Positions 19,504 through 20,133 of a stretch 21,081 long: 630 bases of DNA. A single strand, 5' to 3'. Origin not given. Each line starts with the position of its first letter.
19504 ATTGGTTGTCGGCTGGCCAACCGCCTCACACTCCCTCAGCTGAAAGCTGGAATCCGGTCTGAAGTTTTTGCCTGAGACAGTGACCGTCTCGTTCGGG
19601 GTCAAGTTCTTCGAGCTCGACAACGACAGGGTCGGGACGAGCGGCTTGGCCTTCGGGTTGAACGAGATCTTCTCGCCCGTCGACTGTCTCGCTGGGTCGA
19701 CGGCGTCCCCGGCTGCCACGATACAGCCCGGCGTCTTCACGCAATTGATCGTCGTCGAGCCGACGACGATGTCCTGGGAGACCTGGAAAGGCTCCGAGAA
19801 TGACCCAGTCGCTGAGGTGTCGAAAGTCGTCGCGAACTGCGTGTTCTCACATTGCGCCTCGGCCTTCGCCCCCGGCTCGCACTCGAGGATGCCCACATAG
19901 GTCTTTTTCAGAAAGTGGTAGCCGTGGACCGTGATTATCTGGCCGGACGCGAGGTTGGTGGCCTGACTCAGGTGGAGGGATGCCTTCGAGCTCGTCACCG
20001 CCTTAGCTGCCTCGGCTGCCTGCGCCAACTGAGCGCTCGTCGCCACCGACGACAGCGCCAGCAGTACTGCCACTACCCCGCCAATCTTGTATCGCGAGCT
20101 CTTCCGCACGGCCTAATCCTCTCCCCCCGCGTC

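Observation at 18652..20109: Secreted tetra-domain neocarzinostatin-fold protein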

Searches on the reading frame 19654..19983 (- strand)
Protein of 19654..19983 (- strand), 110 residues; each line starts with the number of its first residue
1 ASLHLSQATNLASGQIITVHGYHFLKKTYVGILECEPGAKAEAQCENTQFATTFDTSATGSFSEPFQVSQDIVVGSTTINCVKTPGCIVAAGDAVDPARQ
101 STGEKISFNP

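Call 20: search_protein_representatives(alignment_id=A1)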
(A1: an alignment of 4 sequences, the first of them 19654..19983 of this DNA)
Query: 4 sequences, 111 profile positions. Proteins with E-value up to 0.001 (for the whole library): 1998; up to 1e-10: 665; up to 1e-30: 110. The best 150 are listed.
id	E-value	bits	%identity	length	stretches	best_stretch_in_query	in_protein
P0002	7.1e-83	290.4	-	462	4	2-111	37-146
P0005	2.4e-73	259.7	-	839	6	2-111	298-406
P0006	2.4e-71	253.3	-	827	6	2-111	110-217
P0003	9.1e-69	244.9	-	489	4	2-111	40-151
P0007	1.2e-67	241.3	-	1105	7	2-111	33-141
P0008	2.9e-66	236.9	-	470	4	1-109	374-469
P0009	4.7e-63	226.6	-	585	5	2-111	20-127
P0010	1.6e-62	224.9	-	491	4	2-111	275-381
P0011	6.5e-62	222.9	-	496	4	2-94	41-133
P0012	1.9e-61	221.4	-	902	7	3-94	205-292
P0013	2.3e-61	221.1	-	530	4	2-110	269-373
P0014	2.2e-57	208.3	-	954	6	6-109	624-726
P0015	4.5e-56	204.1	-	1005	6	6-106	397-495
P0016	9.7e-56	203.0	-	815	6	2-111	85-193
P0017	2.0e-55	202.0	-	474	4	3-93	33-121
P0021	1.4e-52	192.8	-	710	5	2-111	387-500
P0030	2.8e-46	172.5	-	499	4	1-111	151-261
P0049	6.4e-40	152.1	-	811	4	2-102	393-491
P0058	3.9e-38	146.3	-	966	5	2-111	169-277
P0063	1.8e-37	144.2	-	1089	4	2-110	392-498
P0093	9.7e-33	128.9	-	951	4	2-96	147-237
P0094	1.2e-32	128.7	-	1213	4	2-109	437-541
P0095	1.3e-32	128.5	-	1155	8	2-99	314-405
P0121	1.1e-29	119.1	-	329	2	2-110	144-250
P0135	9.0e-29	116.2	-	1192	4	2-101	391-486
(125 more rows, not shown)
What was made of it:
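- Size and shape of the family: 1998 representative clusters match, and the top 150 all have 2-8 domains (call 20).
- Tried and rejected: The second search was wasted; the exhaustive representative search (call 20) was what showed the family's size.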

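Call 25: search_protein_families(library=pfam, proteins=[P0063, P0094, P0135, P0093, P0058, P0007, P0014, P0049, P0095], max_evalue=0.001)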
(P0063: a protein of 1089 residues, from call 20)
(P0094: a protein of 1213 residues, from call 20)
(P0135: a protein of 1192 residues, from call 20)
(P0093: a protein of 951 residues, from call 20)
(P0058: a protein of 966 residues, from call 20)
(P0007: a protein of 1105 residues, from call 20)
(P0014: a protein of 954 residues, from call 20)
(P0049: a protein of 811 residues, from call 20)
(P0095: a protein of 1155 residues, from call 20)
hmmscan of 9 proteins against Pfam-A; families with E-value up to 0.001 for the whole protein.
P0063 (1089 aa): 1 family
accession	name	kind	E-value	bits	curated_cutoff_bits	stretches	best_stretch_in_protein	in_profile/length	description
PF00960.24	Neocarzinostat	-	1.5e-39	134.8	25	4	394-477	1-89/110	Neocarzinostatin family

P0094 (1213 aa): 4 families
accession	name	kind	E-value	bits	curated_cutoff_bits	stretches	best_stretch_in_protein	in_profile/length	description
PF00960.24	Neocarzinostat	-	9.5e-25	87.2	25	3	439-525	1-92/110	Neocarzinostatin family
PF20434.5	BD-FAE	-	6.5e-12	45.8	26.8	1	582-694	1-103/215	BD-FAE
PF00135.34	COesterase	-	5e-11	42.7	27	1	580-695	86-198/515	Carboxylesterase family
PF07859.19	Abhydrolase_3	-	0.0005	20.3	25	0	656-703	47-94/210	alpha/beta hydrolase fold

P0135 (1192 aa): 4 families
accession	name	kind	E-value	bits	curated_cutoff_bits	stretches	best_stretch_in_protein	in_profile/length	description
PF00960.24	Neocarzinostat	-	4.4e-32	110.8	25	4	393-495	1-110/110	Neocarzinostatin family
PF20434.5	BD-FAE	-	6.3e-10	39.4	26.8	1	537-652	1-106/215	BD-FAE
PF00746.26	Gram_pos_anchor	-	0.00017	21.9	20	1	791-830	3-39/43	LPXTG cell wall anchor motif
PF02129.25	Peptidase_S15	-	0.00043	20.5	23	1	533-654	3-114/262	X-Pro dipeptidyl-peptidase (S15 family)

P0093 (951 aa): 6 families
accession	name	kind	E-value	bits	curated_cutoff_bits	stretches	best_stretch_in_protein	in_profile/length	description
PF00960.24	Neocarzinostat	-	8.2e-34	116.4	25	4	149-250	1-107/110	Neocarzinostatin family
PF18911.6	PKD_4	-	9.3e-14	51.7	27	1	773-856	2-85/85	PKD domain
PF20434.5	BD-FAE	-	2.8e-13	50.3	26.8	1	605-642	68-105/215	BD-FAE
PF00135.34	COesterase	-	3.6e-07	30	27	0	606-668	163-221/515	Carboxylesterase family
PF07859.19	Abhydrolase_3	-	8.6e-06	26.1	25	1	602-665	47-108/210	alpha/beta hydrolase fold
PF22352.2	K319L-like_PKD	-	0.00019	21.8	27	1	785-856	7-84/84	K319L-like, PKD domain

P0058 (966 aa): 6 families
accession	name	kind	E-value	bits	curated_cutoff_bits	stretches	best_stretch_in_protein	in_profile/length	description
PF00960.24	Neocarzinostat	-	7.2e-28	97.2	25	5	400-484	3-92/110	Neocarzinostatin family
PF20434.5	BD-FAE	-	3.1e-19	69.8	26.8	1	697-810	1-107/215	BD-FAE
PF00135.34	COesterase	-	1.3e-08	34.8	27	1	695-806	86-197/515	Carboxylesterase family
PF07859.19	Abhydrolase_3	-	1.6e-08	35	25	1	713-817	1-96/210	alpha/beta hydrolase fold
PF00326.27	Peptidase_S9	-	5.5e-05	23.2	22.6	0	844-908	143-209/213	Prolyl oligopeptidase family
PF01738.24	DLH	-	0.00074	19.6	21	0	709-888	12-186/217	Dienelactone hydrolase family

P0007 (1105 aa): 2 families
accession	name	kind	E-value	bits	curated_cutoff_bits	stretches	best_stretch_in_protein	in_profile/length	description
PF00960.24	Neocarzinostat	-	1.3e-79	263.8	25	7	35-139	1-110/110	Neocarzinostatin family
PF03160.20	Calx-beta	-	2.2e-16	60.4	27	2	1002-1080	20-99/119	Calx-beta domain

P0014 (954 aa): 2 families
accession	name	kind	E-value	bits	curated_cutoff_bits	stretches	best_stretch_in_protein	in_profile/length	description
PF00960.24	Neocarzinostat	-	1.6e-75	250.6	25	6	382-481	2-98/110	Neocarzinostatin family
PF03160.20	Calx-beta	-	8.3e-27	94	27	2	742-838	17-118/119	Calx-beta domain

P0049 (811 aa): 8 families
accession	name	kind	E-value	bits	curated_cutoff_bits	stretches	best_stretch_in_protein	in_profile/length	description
PF00960.24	Neocarzinostat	-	7.9e-42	142.2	25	4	276-372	2-102/110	Neocarzinostatin family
PF20434.5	BD-FAE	-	2.3e-18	67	26.8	1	538-652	1-108/215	BD-FAE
PF07859.19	Abhydrolase_3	-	2.2e-15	57.4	25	1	554-658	1-96/210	alpha/beta hydrolase fold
PF00135.34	COesterase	-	1.8e-14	54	27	1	536-657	86-207/515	Carboxylesterase family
PF00326.27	Peptidase_S9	-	1.1e-06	28.8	22.6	0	606-648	40-79/213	Prolyl oligopeptidase family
PF01833.30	TIG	-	3.1e-05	24.3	20.9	0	159-181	6-27/84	IPT/TIG domain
PF02129.25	Peptidase_S15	-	0.00014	22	23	1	534-651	3-113/262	X-Pro dipeptidyl-peptidase (S15 family)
PF01738.24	DLH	-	0.00016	21.8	21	1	563-733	22-194/217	Dienelactone hydrolase family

P0095 (1155 aa): 1 family
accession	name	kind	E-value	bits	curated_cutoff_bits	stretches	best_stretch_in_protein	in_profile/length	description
PF00960.24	Neocarzinostat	-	5.2e-33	113.8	25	3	78-182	3-110/110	Neocarzinostatin family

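Call 42: search_solved_structures(query=A1, max_evalue=0.01, show_alignments=5)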
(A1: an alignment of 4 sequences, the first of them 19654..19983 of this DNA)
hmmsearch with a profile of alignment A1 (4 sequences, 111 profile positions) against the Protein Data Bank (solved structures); distinct sequences matched with E-value up to 0.01: 11.
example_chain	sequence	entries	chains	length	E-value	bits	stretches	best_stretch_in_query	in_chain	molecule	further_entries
1hzk_A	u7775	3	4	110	1.3e-12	51.2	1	2-95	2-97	C-1027 APOPROTEIN | Apoprotein of C1027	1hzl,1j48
1nco_A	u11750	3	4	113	8.9e-11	45.3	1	2-110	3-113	HOLO-NEOCARZINOSTATIN | NEOCARZINOSTATIN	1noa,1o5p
1j5h_A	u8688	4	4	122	1.2e-10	44.9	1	2-110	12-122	Apo-Neocarzinostatin | PROTEIN (Apo-Neocarzinostatin) | Neocarzinostatin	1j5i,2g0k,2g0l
1acx_A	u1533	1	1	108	3.6e-09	40.1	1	2-95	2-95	ACTINOXANTHIN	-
1akp_A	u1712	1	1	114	9.3e-09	38.8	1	2-98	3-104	APOKEDARCIDIN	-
2cbq_A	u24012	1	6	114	2.5e-08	37.4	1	2-110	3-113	NEOCARZINOSTATIN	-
2mcm_A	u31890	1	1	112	5.1e-08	36.4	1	2-95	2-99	MACROMOMYCIN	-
2cbt_A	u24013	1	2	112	6.8e-08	36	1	2-108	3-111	NEOCARZINOSTATIN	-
2cbo_A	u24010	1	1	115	7.9e-08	35.8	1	2-110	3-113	NEOCARZINOSTATIN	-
4jw3_A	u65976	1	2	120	3.2e-07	33.8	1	2-109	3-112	Neocarzinostatin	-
2cbm_A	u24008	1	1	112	4.5e-07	33.4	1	2-97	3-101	NEOCARZINOSTATIN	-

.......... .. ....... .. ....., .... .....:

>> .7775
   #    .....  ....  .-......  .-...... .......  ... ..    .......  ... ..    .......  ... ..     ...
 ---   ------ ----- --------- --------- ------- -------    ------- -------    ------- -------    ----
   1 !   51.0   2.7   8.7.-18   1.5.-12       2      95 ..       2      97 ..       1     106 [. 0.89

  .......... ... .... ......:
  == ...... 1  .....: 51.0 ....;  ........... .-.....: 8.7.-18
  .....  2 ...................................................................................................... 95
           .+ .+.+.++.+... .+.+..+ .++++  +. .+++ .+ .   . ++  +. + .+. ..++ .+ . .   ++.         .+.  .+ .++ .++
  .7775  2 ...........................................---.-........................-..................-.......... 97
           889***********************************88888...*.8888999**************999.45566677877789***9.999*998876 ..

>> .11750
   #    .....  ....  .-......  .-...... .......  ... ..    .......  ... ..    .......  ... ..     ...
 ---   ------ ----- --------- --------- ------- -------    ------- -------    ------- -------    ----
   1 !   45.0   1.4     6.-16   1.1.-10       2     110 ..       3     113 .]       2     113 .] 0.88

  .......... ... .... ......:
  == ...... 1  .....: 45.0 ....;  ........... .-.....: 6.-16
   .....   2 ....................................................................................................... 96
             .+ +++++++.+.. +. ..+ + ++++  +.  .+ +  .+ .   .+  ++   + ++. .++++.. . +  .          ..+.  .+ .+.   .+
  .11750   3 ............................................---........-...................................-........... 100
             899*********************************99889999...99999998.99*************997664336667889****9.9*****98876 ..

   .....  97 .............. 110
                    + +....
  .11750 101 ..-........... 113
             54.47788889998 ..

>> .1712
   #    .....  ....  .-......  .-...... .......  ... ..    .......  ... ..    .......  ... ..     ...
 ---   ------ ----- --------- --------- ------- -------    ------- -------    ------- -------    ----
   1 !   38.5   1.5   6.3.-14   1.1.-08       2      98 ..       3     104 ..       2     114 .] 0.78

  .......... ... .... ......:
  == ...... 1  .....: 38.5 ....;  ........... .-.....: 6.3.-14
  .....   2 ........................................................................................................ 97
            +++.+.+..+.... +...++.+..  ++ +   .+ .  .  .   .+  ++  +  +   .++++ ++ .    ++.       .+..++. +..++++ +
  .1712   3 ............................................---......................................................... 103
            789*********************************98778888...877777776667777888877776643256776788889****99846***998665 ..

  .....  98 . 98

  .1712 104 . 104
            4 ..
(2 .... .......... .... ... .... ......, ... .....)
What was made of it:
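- Closest known: Enediyne chromoprotein apoproteins. Same: The domains are homologous (profile E 1e-12 to 5e-8; call 42).
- The only PDB sequence relatives are the five chromoproteins (call 42).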

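Call 44: list_cluster_members(proteins=[P0005, P0007, P0016, P0021, P0049, P0063, P0094, P0121, P0010, P0030])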
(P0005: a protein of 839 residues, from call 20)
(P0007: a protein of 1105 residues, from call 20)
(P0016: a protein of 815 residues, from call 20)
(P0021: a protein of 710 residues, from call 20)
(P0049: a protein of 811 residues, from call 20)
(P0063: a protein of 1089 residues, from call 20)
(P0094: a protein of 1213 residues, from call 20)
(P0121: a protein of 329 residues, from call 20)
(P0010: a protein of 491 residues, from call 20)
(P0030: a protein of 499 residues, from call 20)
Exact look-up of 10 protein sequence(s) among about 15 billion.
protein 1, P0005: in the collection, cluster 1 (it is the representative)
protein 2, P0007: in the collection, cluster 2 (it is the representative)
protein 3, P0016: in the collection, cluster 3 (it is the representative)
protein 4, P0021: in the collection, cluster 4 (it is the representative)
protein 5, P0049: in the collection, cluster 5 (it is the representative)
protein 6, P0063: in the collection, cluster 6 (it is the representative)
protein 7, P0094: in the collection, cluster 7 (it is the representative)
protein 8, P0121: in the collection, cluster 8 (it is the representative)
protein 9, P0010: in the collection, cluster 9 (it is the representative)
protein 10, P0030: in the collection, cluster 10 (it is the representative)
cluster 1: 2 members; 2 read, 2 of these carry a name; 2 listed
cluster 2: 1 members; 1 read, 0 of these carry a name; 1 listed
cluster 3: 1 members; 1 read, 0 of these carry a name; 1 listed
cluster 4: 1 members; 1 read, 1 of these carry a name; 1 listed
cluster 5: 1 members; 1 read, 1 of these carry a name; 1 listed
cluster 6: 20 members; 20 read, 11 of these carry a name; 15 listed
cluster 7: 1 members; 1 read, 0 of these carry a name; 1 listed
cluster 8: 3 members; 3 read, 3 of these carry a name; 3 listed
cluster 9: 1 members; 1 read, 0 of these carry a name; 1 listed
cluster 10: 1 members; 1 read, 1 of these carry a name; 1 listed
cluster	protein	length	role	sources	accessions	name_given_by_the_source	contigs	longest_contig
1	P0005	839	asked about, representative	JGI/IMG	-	hypothetical protein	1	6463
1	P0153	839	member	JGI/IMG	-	hypothetical protein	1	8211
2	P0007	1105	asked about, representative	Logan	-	-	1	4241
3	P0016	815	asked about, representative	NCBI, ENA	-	-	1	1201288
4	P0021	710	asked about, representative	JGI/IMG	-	hypothetical protein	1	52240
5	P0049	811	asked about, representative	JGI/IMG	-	acetyl esterase/lipase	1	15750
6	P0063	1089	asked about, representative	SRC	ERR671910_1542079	-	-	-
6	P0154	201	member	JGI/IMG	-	hypothetical protein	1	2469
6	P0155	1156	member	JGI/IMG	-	LPXTG-motif cell wall-anchored protein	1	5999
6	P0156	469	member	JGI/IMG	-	LPXTG-motif cell wall-anchored protein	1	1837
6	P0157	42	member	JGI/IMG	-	hypothetical protein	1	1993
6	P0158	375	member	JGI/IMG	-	LPXTG-motif cell wall-anchored protein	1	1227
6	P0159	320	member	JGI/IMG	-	hypothetical protein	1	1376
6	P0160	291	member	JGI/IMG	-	hypothetical protein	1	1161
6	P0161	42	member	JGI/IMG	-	hypothetical protein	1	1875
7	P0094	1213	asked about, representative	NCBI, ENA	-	-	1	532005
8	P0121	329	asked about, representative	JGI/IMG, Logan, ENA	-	hypothetical protein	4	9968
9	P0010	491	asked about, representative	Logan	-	-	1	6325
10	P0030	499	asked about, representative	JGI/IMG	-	hypothetical protein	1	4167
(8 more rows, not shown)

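Call 47: search_protein_families(library=pfam, proteins=[window:19654-19983:-], max_evalue=0.01)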
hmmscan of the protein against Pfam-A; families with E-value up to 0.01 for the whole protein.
window:19654-19983:- (110 aa): 1 family
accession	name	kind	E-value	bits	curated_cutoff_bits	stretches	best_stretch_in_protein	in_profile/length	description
PF00960.24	Neocarzinostat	-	6.8e-09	36.1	25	1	5-108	3-110/110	Neocarzinostatin family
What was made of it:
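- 19654..19983 (-): NCS-fold domain 1 (residues 43-152; Cys77-Cys87, Cys123-Cys129). Pfam 36.1 bits alone (call 47).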

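Call 49: search_protein_families(library=ncbifam, proteins=[window:19654-19983:-], max_evalue=0.01)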
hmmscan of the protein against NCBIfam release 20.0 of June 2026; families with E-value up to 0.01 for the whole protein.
window:19654-19983:- (110 aa): 1 family
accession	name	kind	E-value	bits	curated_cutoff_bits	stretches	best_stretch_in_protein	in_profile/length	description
NF040680.1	chromo_anti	equivalog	2.7e-10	40.2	86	1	2-109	24-133/133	enediyne antibiotic chromoprotein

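Call 63: predict_structure(alignment_id=A1)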
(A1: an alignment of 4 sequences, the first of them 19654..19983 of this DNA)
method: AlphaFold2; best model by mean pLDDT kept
length: 110 residues; sequences in the alignment: 4
mean_pLDDT: 76.1   pTM: 0.71
mean pLDDT of the five models: 76.1, 75.7, 73.8, 73.8, 73.1
residues with pLDDT >= 90: 10; 70-90: 67; 50-70: 32; < 50: 1
segments of 3 or more residues with pLDDT < 50: none
pLDDT, mean of each block of 10 residues (from residue 1): 89 90 83 67 58 74 87 72 76 65 77
secondary structure, 60 per line:
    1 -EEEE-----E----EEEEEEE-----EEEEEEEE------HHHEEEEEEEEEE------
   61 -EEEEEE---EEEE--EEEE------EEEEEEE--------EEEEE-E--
elements in order: E2-5 E16-22 E28-35 E45-54 E62-67 E71-74 E77-80 E87-93 E102-106
